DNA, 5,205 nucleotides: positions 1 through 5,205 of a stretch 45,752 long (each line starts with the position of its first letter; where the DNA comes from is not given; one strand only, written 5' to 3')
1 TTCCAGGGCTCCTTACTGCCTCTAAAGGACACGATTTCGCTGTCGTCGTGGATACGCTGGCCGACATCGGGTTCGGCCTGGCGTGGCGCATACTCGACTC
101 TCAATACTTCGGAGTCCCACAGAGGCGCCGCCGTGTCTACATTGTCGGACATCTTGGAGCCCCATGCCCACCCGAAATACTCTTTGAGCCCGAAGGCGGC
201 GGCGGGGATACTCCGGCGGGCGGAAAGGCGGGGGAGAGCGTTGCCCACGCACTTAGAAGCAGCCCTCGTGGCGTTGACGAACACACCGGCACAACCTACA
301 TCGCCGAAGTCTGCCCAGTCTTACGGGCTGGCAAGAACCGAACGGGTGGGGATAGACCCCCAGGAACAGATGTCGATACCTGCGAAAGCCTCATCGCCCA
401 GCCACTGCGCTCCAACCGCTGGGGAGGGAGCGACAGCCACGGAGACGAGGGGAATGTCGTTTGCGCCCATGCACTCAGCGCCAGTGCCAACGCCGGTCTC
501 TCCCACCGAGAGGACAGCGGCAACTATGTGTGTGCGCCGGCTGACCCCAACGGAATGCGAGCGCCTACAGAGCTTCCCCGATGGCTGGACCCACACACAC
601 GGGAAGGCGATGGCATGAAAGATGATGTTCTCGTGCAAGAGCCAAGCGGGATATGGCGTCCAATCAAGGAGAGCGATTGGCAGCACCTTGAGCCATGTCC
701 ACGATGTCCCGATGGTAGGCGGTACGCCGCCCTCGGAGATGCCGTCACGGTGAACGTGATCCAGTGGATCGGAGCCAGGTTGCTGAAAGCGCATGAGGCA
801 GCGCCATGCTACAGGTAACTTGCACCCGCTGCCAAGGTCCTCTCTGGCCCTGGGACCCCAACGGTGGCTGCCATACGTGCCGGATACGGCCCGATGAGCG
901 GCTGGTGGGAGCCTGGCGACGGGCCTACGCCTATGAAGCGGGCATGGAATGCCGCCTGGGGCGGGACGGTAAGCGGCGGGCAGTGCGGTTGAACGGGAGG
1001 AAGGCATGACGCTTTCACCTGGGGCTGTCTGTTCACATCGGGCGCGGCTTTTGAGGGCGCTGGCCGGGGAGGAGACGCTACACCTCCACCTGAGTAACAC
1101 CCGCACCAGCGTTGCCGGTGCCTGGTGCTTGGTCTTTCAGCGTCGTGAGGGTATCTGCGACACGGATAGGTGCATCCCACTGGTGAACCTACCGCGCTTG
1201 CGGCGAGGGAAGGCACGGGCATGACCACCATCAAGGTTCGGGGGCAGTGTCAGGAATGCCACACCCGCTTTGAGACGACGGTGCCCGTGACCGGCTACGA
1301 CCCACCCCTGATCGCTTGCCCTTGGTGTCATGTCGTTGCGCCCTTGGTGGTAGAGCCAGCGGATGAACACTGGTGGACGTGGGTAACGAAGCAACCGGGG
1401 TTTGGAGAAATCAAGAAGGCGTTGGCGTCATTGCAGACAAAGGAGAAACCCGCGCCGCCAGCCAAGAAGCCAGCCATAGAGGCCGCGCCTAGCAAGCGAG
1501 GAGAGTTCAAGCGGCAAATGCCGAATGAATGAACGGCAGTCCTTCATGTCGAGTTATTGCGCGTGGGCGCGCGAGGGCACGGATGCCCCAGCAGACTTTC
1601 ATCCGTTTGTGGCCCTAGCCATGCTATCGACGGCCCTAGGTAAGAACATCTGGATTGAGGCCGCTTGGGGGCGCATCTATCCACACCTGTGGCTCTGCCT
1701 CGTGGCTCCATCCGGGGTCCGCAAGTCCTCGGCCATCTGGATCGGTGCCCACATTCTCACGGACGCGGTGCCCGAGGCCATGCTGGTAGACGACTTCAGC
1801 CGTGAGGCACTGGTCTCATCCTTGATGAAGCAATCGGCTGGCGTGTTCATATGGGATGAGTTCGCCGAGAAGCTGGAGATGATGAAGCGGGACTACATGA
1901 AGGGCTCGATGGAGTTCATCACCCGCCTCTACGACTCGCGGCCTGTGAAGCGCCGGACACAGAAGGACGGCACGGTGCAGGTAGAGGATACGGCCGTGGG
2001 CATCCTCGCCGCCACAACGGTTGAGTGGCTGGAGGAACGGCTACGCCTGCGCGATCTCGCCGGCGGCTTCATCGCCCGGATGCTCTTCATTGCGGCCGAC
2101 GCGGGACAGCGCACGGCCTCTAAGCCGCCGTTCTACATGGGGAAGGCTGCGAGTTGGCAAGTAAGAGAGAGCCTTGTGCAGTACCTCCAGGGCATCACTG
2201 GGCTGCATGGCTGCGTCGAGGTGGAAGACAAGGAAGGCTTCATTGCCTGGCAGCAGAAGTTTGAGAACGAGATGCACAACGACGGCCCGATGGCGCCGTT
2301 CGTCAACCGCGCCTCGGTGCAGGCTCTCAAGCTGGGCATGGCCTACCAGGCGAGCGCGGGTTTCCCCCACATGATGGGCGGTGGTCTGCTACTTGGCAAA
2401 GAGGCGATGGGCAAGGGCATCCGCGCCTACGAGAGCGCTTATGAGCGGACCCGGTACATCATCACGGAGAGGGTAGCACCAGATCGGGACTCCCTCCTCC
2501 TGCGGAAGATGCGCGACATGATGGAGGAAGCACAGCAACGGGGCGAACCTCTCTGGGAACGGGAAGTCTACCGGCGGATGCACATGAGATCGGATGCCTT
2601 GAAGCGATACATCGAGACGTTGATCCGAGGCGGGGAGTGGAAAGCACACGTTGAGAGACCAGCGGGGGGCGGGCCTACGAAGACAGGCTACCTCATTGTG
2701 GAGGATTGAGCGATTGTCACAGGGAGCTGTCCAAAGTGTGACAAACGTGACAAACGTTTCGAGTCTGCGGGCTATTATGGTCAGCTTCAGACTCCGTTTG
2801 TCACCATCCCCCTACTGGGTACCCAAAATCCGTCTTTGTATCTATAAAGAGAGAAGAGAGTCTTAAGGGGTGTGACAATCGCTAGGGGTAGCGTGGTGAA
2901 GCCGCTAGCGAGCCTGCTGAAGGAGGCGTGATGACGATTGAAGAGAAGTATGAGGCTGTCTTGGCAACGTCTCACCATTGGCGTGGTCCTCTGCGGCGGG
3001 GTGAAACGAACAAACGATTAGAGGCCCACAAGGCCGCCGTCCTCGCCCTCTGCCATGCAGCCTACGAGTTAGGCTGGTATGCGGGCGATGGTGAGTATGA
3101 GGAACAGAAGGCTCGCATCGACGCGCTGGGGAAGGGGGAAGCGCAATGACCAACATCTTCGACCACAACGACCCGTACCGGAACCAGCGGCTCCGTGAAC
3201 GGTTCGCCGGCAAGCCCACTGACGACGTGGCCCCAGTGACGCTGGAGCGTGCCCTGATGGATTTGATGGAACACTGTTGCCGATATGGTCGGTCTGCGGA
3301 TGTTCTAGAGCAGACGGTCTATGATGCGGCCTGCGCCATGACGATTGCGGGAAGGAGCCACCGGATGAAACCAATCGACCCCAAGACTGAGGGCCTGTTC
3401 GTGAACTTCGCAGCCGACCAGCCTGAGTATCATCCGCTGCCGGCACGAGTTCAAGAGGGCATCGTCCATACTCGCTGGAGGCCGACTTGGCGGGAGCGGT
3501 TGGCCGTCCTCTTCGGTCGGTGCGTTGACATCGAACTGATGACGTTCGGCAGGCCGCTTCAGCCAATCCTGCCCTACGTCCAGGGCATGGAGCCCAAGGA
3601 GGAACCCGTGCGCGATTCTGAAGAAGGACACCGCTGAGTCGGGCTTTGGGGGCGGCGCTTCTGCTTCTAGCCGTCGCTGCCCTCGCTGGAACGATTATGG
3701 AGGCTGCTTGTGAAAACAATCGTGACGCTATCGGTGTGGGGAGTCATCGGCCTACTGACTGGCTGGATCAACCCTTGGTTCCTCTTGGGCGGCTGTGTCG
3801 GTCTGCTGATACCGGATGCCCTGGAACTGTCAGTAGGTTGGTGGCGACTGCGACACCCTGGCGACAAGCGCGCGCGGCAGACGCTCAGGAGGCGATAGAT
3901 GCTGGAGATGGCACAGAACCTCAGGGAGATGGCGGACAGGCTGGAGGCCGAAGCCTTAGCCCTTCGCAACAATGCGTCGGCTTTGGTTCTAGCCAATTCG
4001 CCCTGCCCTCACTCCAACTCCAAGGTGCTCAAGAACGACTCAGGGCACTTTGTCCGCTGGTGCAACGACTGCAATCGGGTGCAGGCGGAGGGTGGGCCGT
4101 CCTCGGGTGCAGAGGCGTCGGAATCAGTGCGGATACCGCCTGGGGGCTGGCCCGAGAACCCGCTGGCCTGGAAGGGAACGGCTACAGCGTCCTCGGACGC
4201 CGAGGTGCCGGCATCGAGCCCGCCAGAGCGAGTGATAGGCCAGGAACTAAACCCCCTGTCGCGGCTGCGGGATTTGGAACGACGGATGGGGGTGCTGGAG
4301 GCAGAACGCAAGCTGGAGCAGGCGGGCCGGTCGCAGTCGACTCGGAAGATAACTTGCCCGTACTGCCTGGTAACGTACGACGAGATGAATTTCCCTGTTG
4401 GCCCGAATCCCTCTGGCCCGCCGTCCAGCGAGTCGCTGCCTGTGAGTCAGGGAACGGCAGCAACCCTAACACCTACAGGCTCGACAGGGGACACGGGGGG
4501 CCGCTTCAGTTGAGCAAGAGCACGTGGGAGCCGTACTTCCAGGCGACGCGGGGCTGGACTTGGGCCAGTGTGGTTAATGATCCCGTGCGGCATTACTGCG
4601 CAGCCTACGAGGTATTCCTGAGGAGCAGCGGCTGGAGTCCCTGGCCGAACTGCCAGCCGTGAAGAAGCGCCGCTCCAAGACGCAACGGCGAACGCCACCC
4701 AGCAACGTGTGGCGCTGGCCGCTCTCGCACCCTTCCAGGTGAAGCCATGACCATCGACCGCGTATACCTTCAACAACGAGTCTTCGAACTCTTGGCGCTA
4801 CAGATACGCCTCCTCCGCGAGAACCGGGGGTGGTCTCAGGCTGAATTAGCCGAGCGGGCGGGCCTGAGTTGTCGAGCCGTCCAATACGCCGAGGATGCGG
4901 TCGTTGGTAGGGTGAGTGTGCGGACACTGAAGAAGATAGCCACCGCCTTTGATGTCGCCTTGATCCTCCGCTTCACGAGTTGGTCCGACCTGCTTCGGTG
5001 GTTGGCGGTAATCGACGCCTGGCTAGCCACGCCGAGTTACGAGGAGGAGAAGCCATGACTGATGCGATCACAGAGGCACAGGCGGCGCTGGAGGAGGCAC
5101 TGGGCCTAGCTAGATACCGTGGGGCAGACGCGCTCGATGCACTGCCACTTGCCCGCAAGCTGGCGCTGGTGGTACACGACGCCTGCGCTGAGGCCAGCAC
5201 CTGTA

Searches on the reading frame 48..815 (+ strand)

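Call 112: search_protein_families(library=pfam, proteins=[window:48-815:+], max_evalue=0.01)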
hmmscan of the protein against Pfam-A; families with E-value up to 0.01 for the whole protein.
window:48-815:+ (256 aa): 1 family
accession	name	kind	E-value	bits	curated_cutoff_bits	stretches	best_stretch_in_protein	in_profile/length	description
PF00145.23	DNA_methylase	-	7.2e-10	39.2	22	1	2-36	128-162/324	C-5 cytosine-specific DNA methylase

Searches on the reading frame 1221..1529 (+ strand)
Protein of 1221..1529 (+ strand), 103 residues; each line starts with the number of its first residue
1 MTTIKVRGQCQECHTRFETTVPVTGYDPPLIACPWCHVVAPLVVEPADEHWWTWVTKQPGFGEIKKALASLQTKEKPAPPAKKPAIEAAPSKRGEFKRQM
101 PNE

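Call 112: search_protein_families(library=pfam, proteins=[window:1221-1529:+], max_evalue=0.01)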
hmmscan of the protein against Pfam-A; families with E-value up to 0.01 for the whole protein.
window:1221-1529:+ (103 aa): 1 family
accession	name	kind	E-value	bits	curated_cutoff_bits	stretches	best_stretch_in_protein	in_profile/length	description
PF09723.15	Zn_ribbon_8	-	3.4e-05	24.2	34.4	1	9-37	7-33/41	Zinc ribbon domain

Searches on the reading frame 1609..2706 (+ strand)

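Call 66: search_protein_families(library=pfam, proteins=[window:1609-2706:+], max_evalue=0.01)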
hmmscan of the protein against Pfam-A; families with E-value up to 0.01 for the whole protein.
window:1609-2706:+ (366 aa): 1 family
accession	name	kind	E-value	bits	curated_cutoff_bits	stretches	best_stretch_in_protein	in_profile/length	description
PF13148.11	DUF3987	-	1.8e-18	67.3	27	2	56-242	123-323/364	Protein of unknown function (DUF3987)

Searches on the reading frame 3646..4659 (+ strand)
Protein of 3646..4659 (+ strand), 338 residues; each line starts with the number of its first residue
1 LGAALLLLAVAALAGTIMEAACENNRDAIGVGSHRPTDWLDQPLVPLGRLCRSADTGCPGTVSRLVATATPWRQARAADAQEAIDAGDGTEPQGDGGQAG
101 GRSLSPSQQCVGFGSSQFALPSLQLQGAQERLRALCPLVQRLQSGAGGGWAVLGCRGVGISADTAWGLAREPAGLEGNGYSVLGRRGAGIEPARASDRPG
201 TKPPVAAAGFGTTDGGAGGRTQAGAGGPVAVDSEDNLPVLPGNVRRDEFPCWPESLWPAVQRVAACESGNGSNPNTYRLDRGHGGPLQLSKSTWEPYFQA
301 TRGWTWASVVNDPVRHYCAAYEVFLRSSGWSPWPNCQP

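Call 112: search_protein_families(library=pfam, proteins=[window:3646-4659:+], max_evalue=0.01)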
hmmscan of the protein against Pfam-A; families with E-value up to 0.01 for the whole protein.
window:3646-4659:+ (338 aa): 1 family
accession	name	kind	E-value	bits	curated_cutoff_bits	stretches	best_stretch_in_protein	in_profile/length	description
PF06737.19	Transglycosylas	-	8.1e-05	23.6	27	1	260-336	7-77/77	Transglycosylase-like domain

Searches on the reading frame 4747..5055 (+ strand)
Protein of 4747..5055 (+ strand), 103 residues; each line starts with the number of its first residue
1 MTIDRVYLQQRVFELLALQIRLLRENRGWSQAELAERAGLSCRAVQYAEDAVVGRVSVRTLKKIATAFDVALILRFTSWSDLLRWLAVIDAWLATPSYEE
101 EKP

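Call 66: search_protein_families(library=pfam, proteins=[window:4747-5055:+], max_evalue=0.01)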
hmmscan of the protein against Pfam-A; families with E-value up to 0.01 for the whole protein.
window:4747-5055:+ (103 aa): 6 families
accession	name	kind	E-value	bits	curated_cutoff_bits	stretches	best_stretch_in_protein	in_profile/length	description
PF01381.28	HTH_3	-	3.5e-09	37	23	1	20-72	1-52/55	Helix-turn-helix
PF13560.12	HTH_31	-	1.5e-08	35.2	27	1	16-70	2-56/64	Helix-turn-helix domain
PF12844.13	HTH_19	-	0.00039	20.7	30.2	1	20-41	4-25/64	Helix-turn-helix domain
PF13443.12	HTH_26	-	0.00081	20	22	1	21-70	3-52/63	Cro/C1-type HTH DNA-binding domain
PF13744.12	HTH_37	-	0.0056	16.9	27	1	16-71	19-74/80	Helix-turn-helix domain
PF13412.12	HTH_24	-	0.0085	16.1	21.9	0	20-41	9-30/48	Winged helix-turn-helix DNA-binding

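Call 106: search_protein_families(library=phrogs, proteins=[window:4747-5055:+], max_evalue=0.001)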
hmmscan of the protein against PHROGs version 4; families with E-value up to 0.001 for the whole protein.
window:4747-5055:+ (103 aa): 9 families
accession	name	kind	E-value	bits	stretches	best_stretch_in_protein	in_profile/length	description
phrog_5823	-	transcription regulation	7.8e-10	39.4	1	19-72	10-63/404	transcriptional regulator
phrog_1373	-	transcription regulation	8.1e-09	36.7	1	19-78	67-125/166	transcriptional regulator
phrog_8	-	transcription regulation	1.4e-08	35.6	1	18-70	79-130/346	transcriptional regulator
phrog_7241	-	transcription regulation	8.9e-07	30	1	20-70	66-115/122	transcriptional regulator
phrog_3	-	transcription regulation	2.4e-06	28.6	1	15-73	88-140/430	transcriptional repressor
phrog_2328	-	transcription regulation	3.3e-05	24.7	1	16-71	16-70/128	transcriptional repressor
phrog_2339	-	DNA, RNA and nucleotide metabolism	3.5e-05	24.7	1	15-77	25-87/98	HTH DNA binding protein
phrog_2104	-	unknown function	7.3e-05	23.9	1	10-49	34-73/103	-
phrog_2439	-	transcription regulation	0.00022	21.2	1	19-70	11-61/367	transcriptional regulator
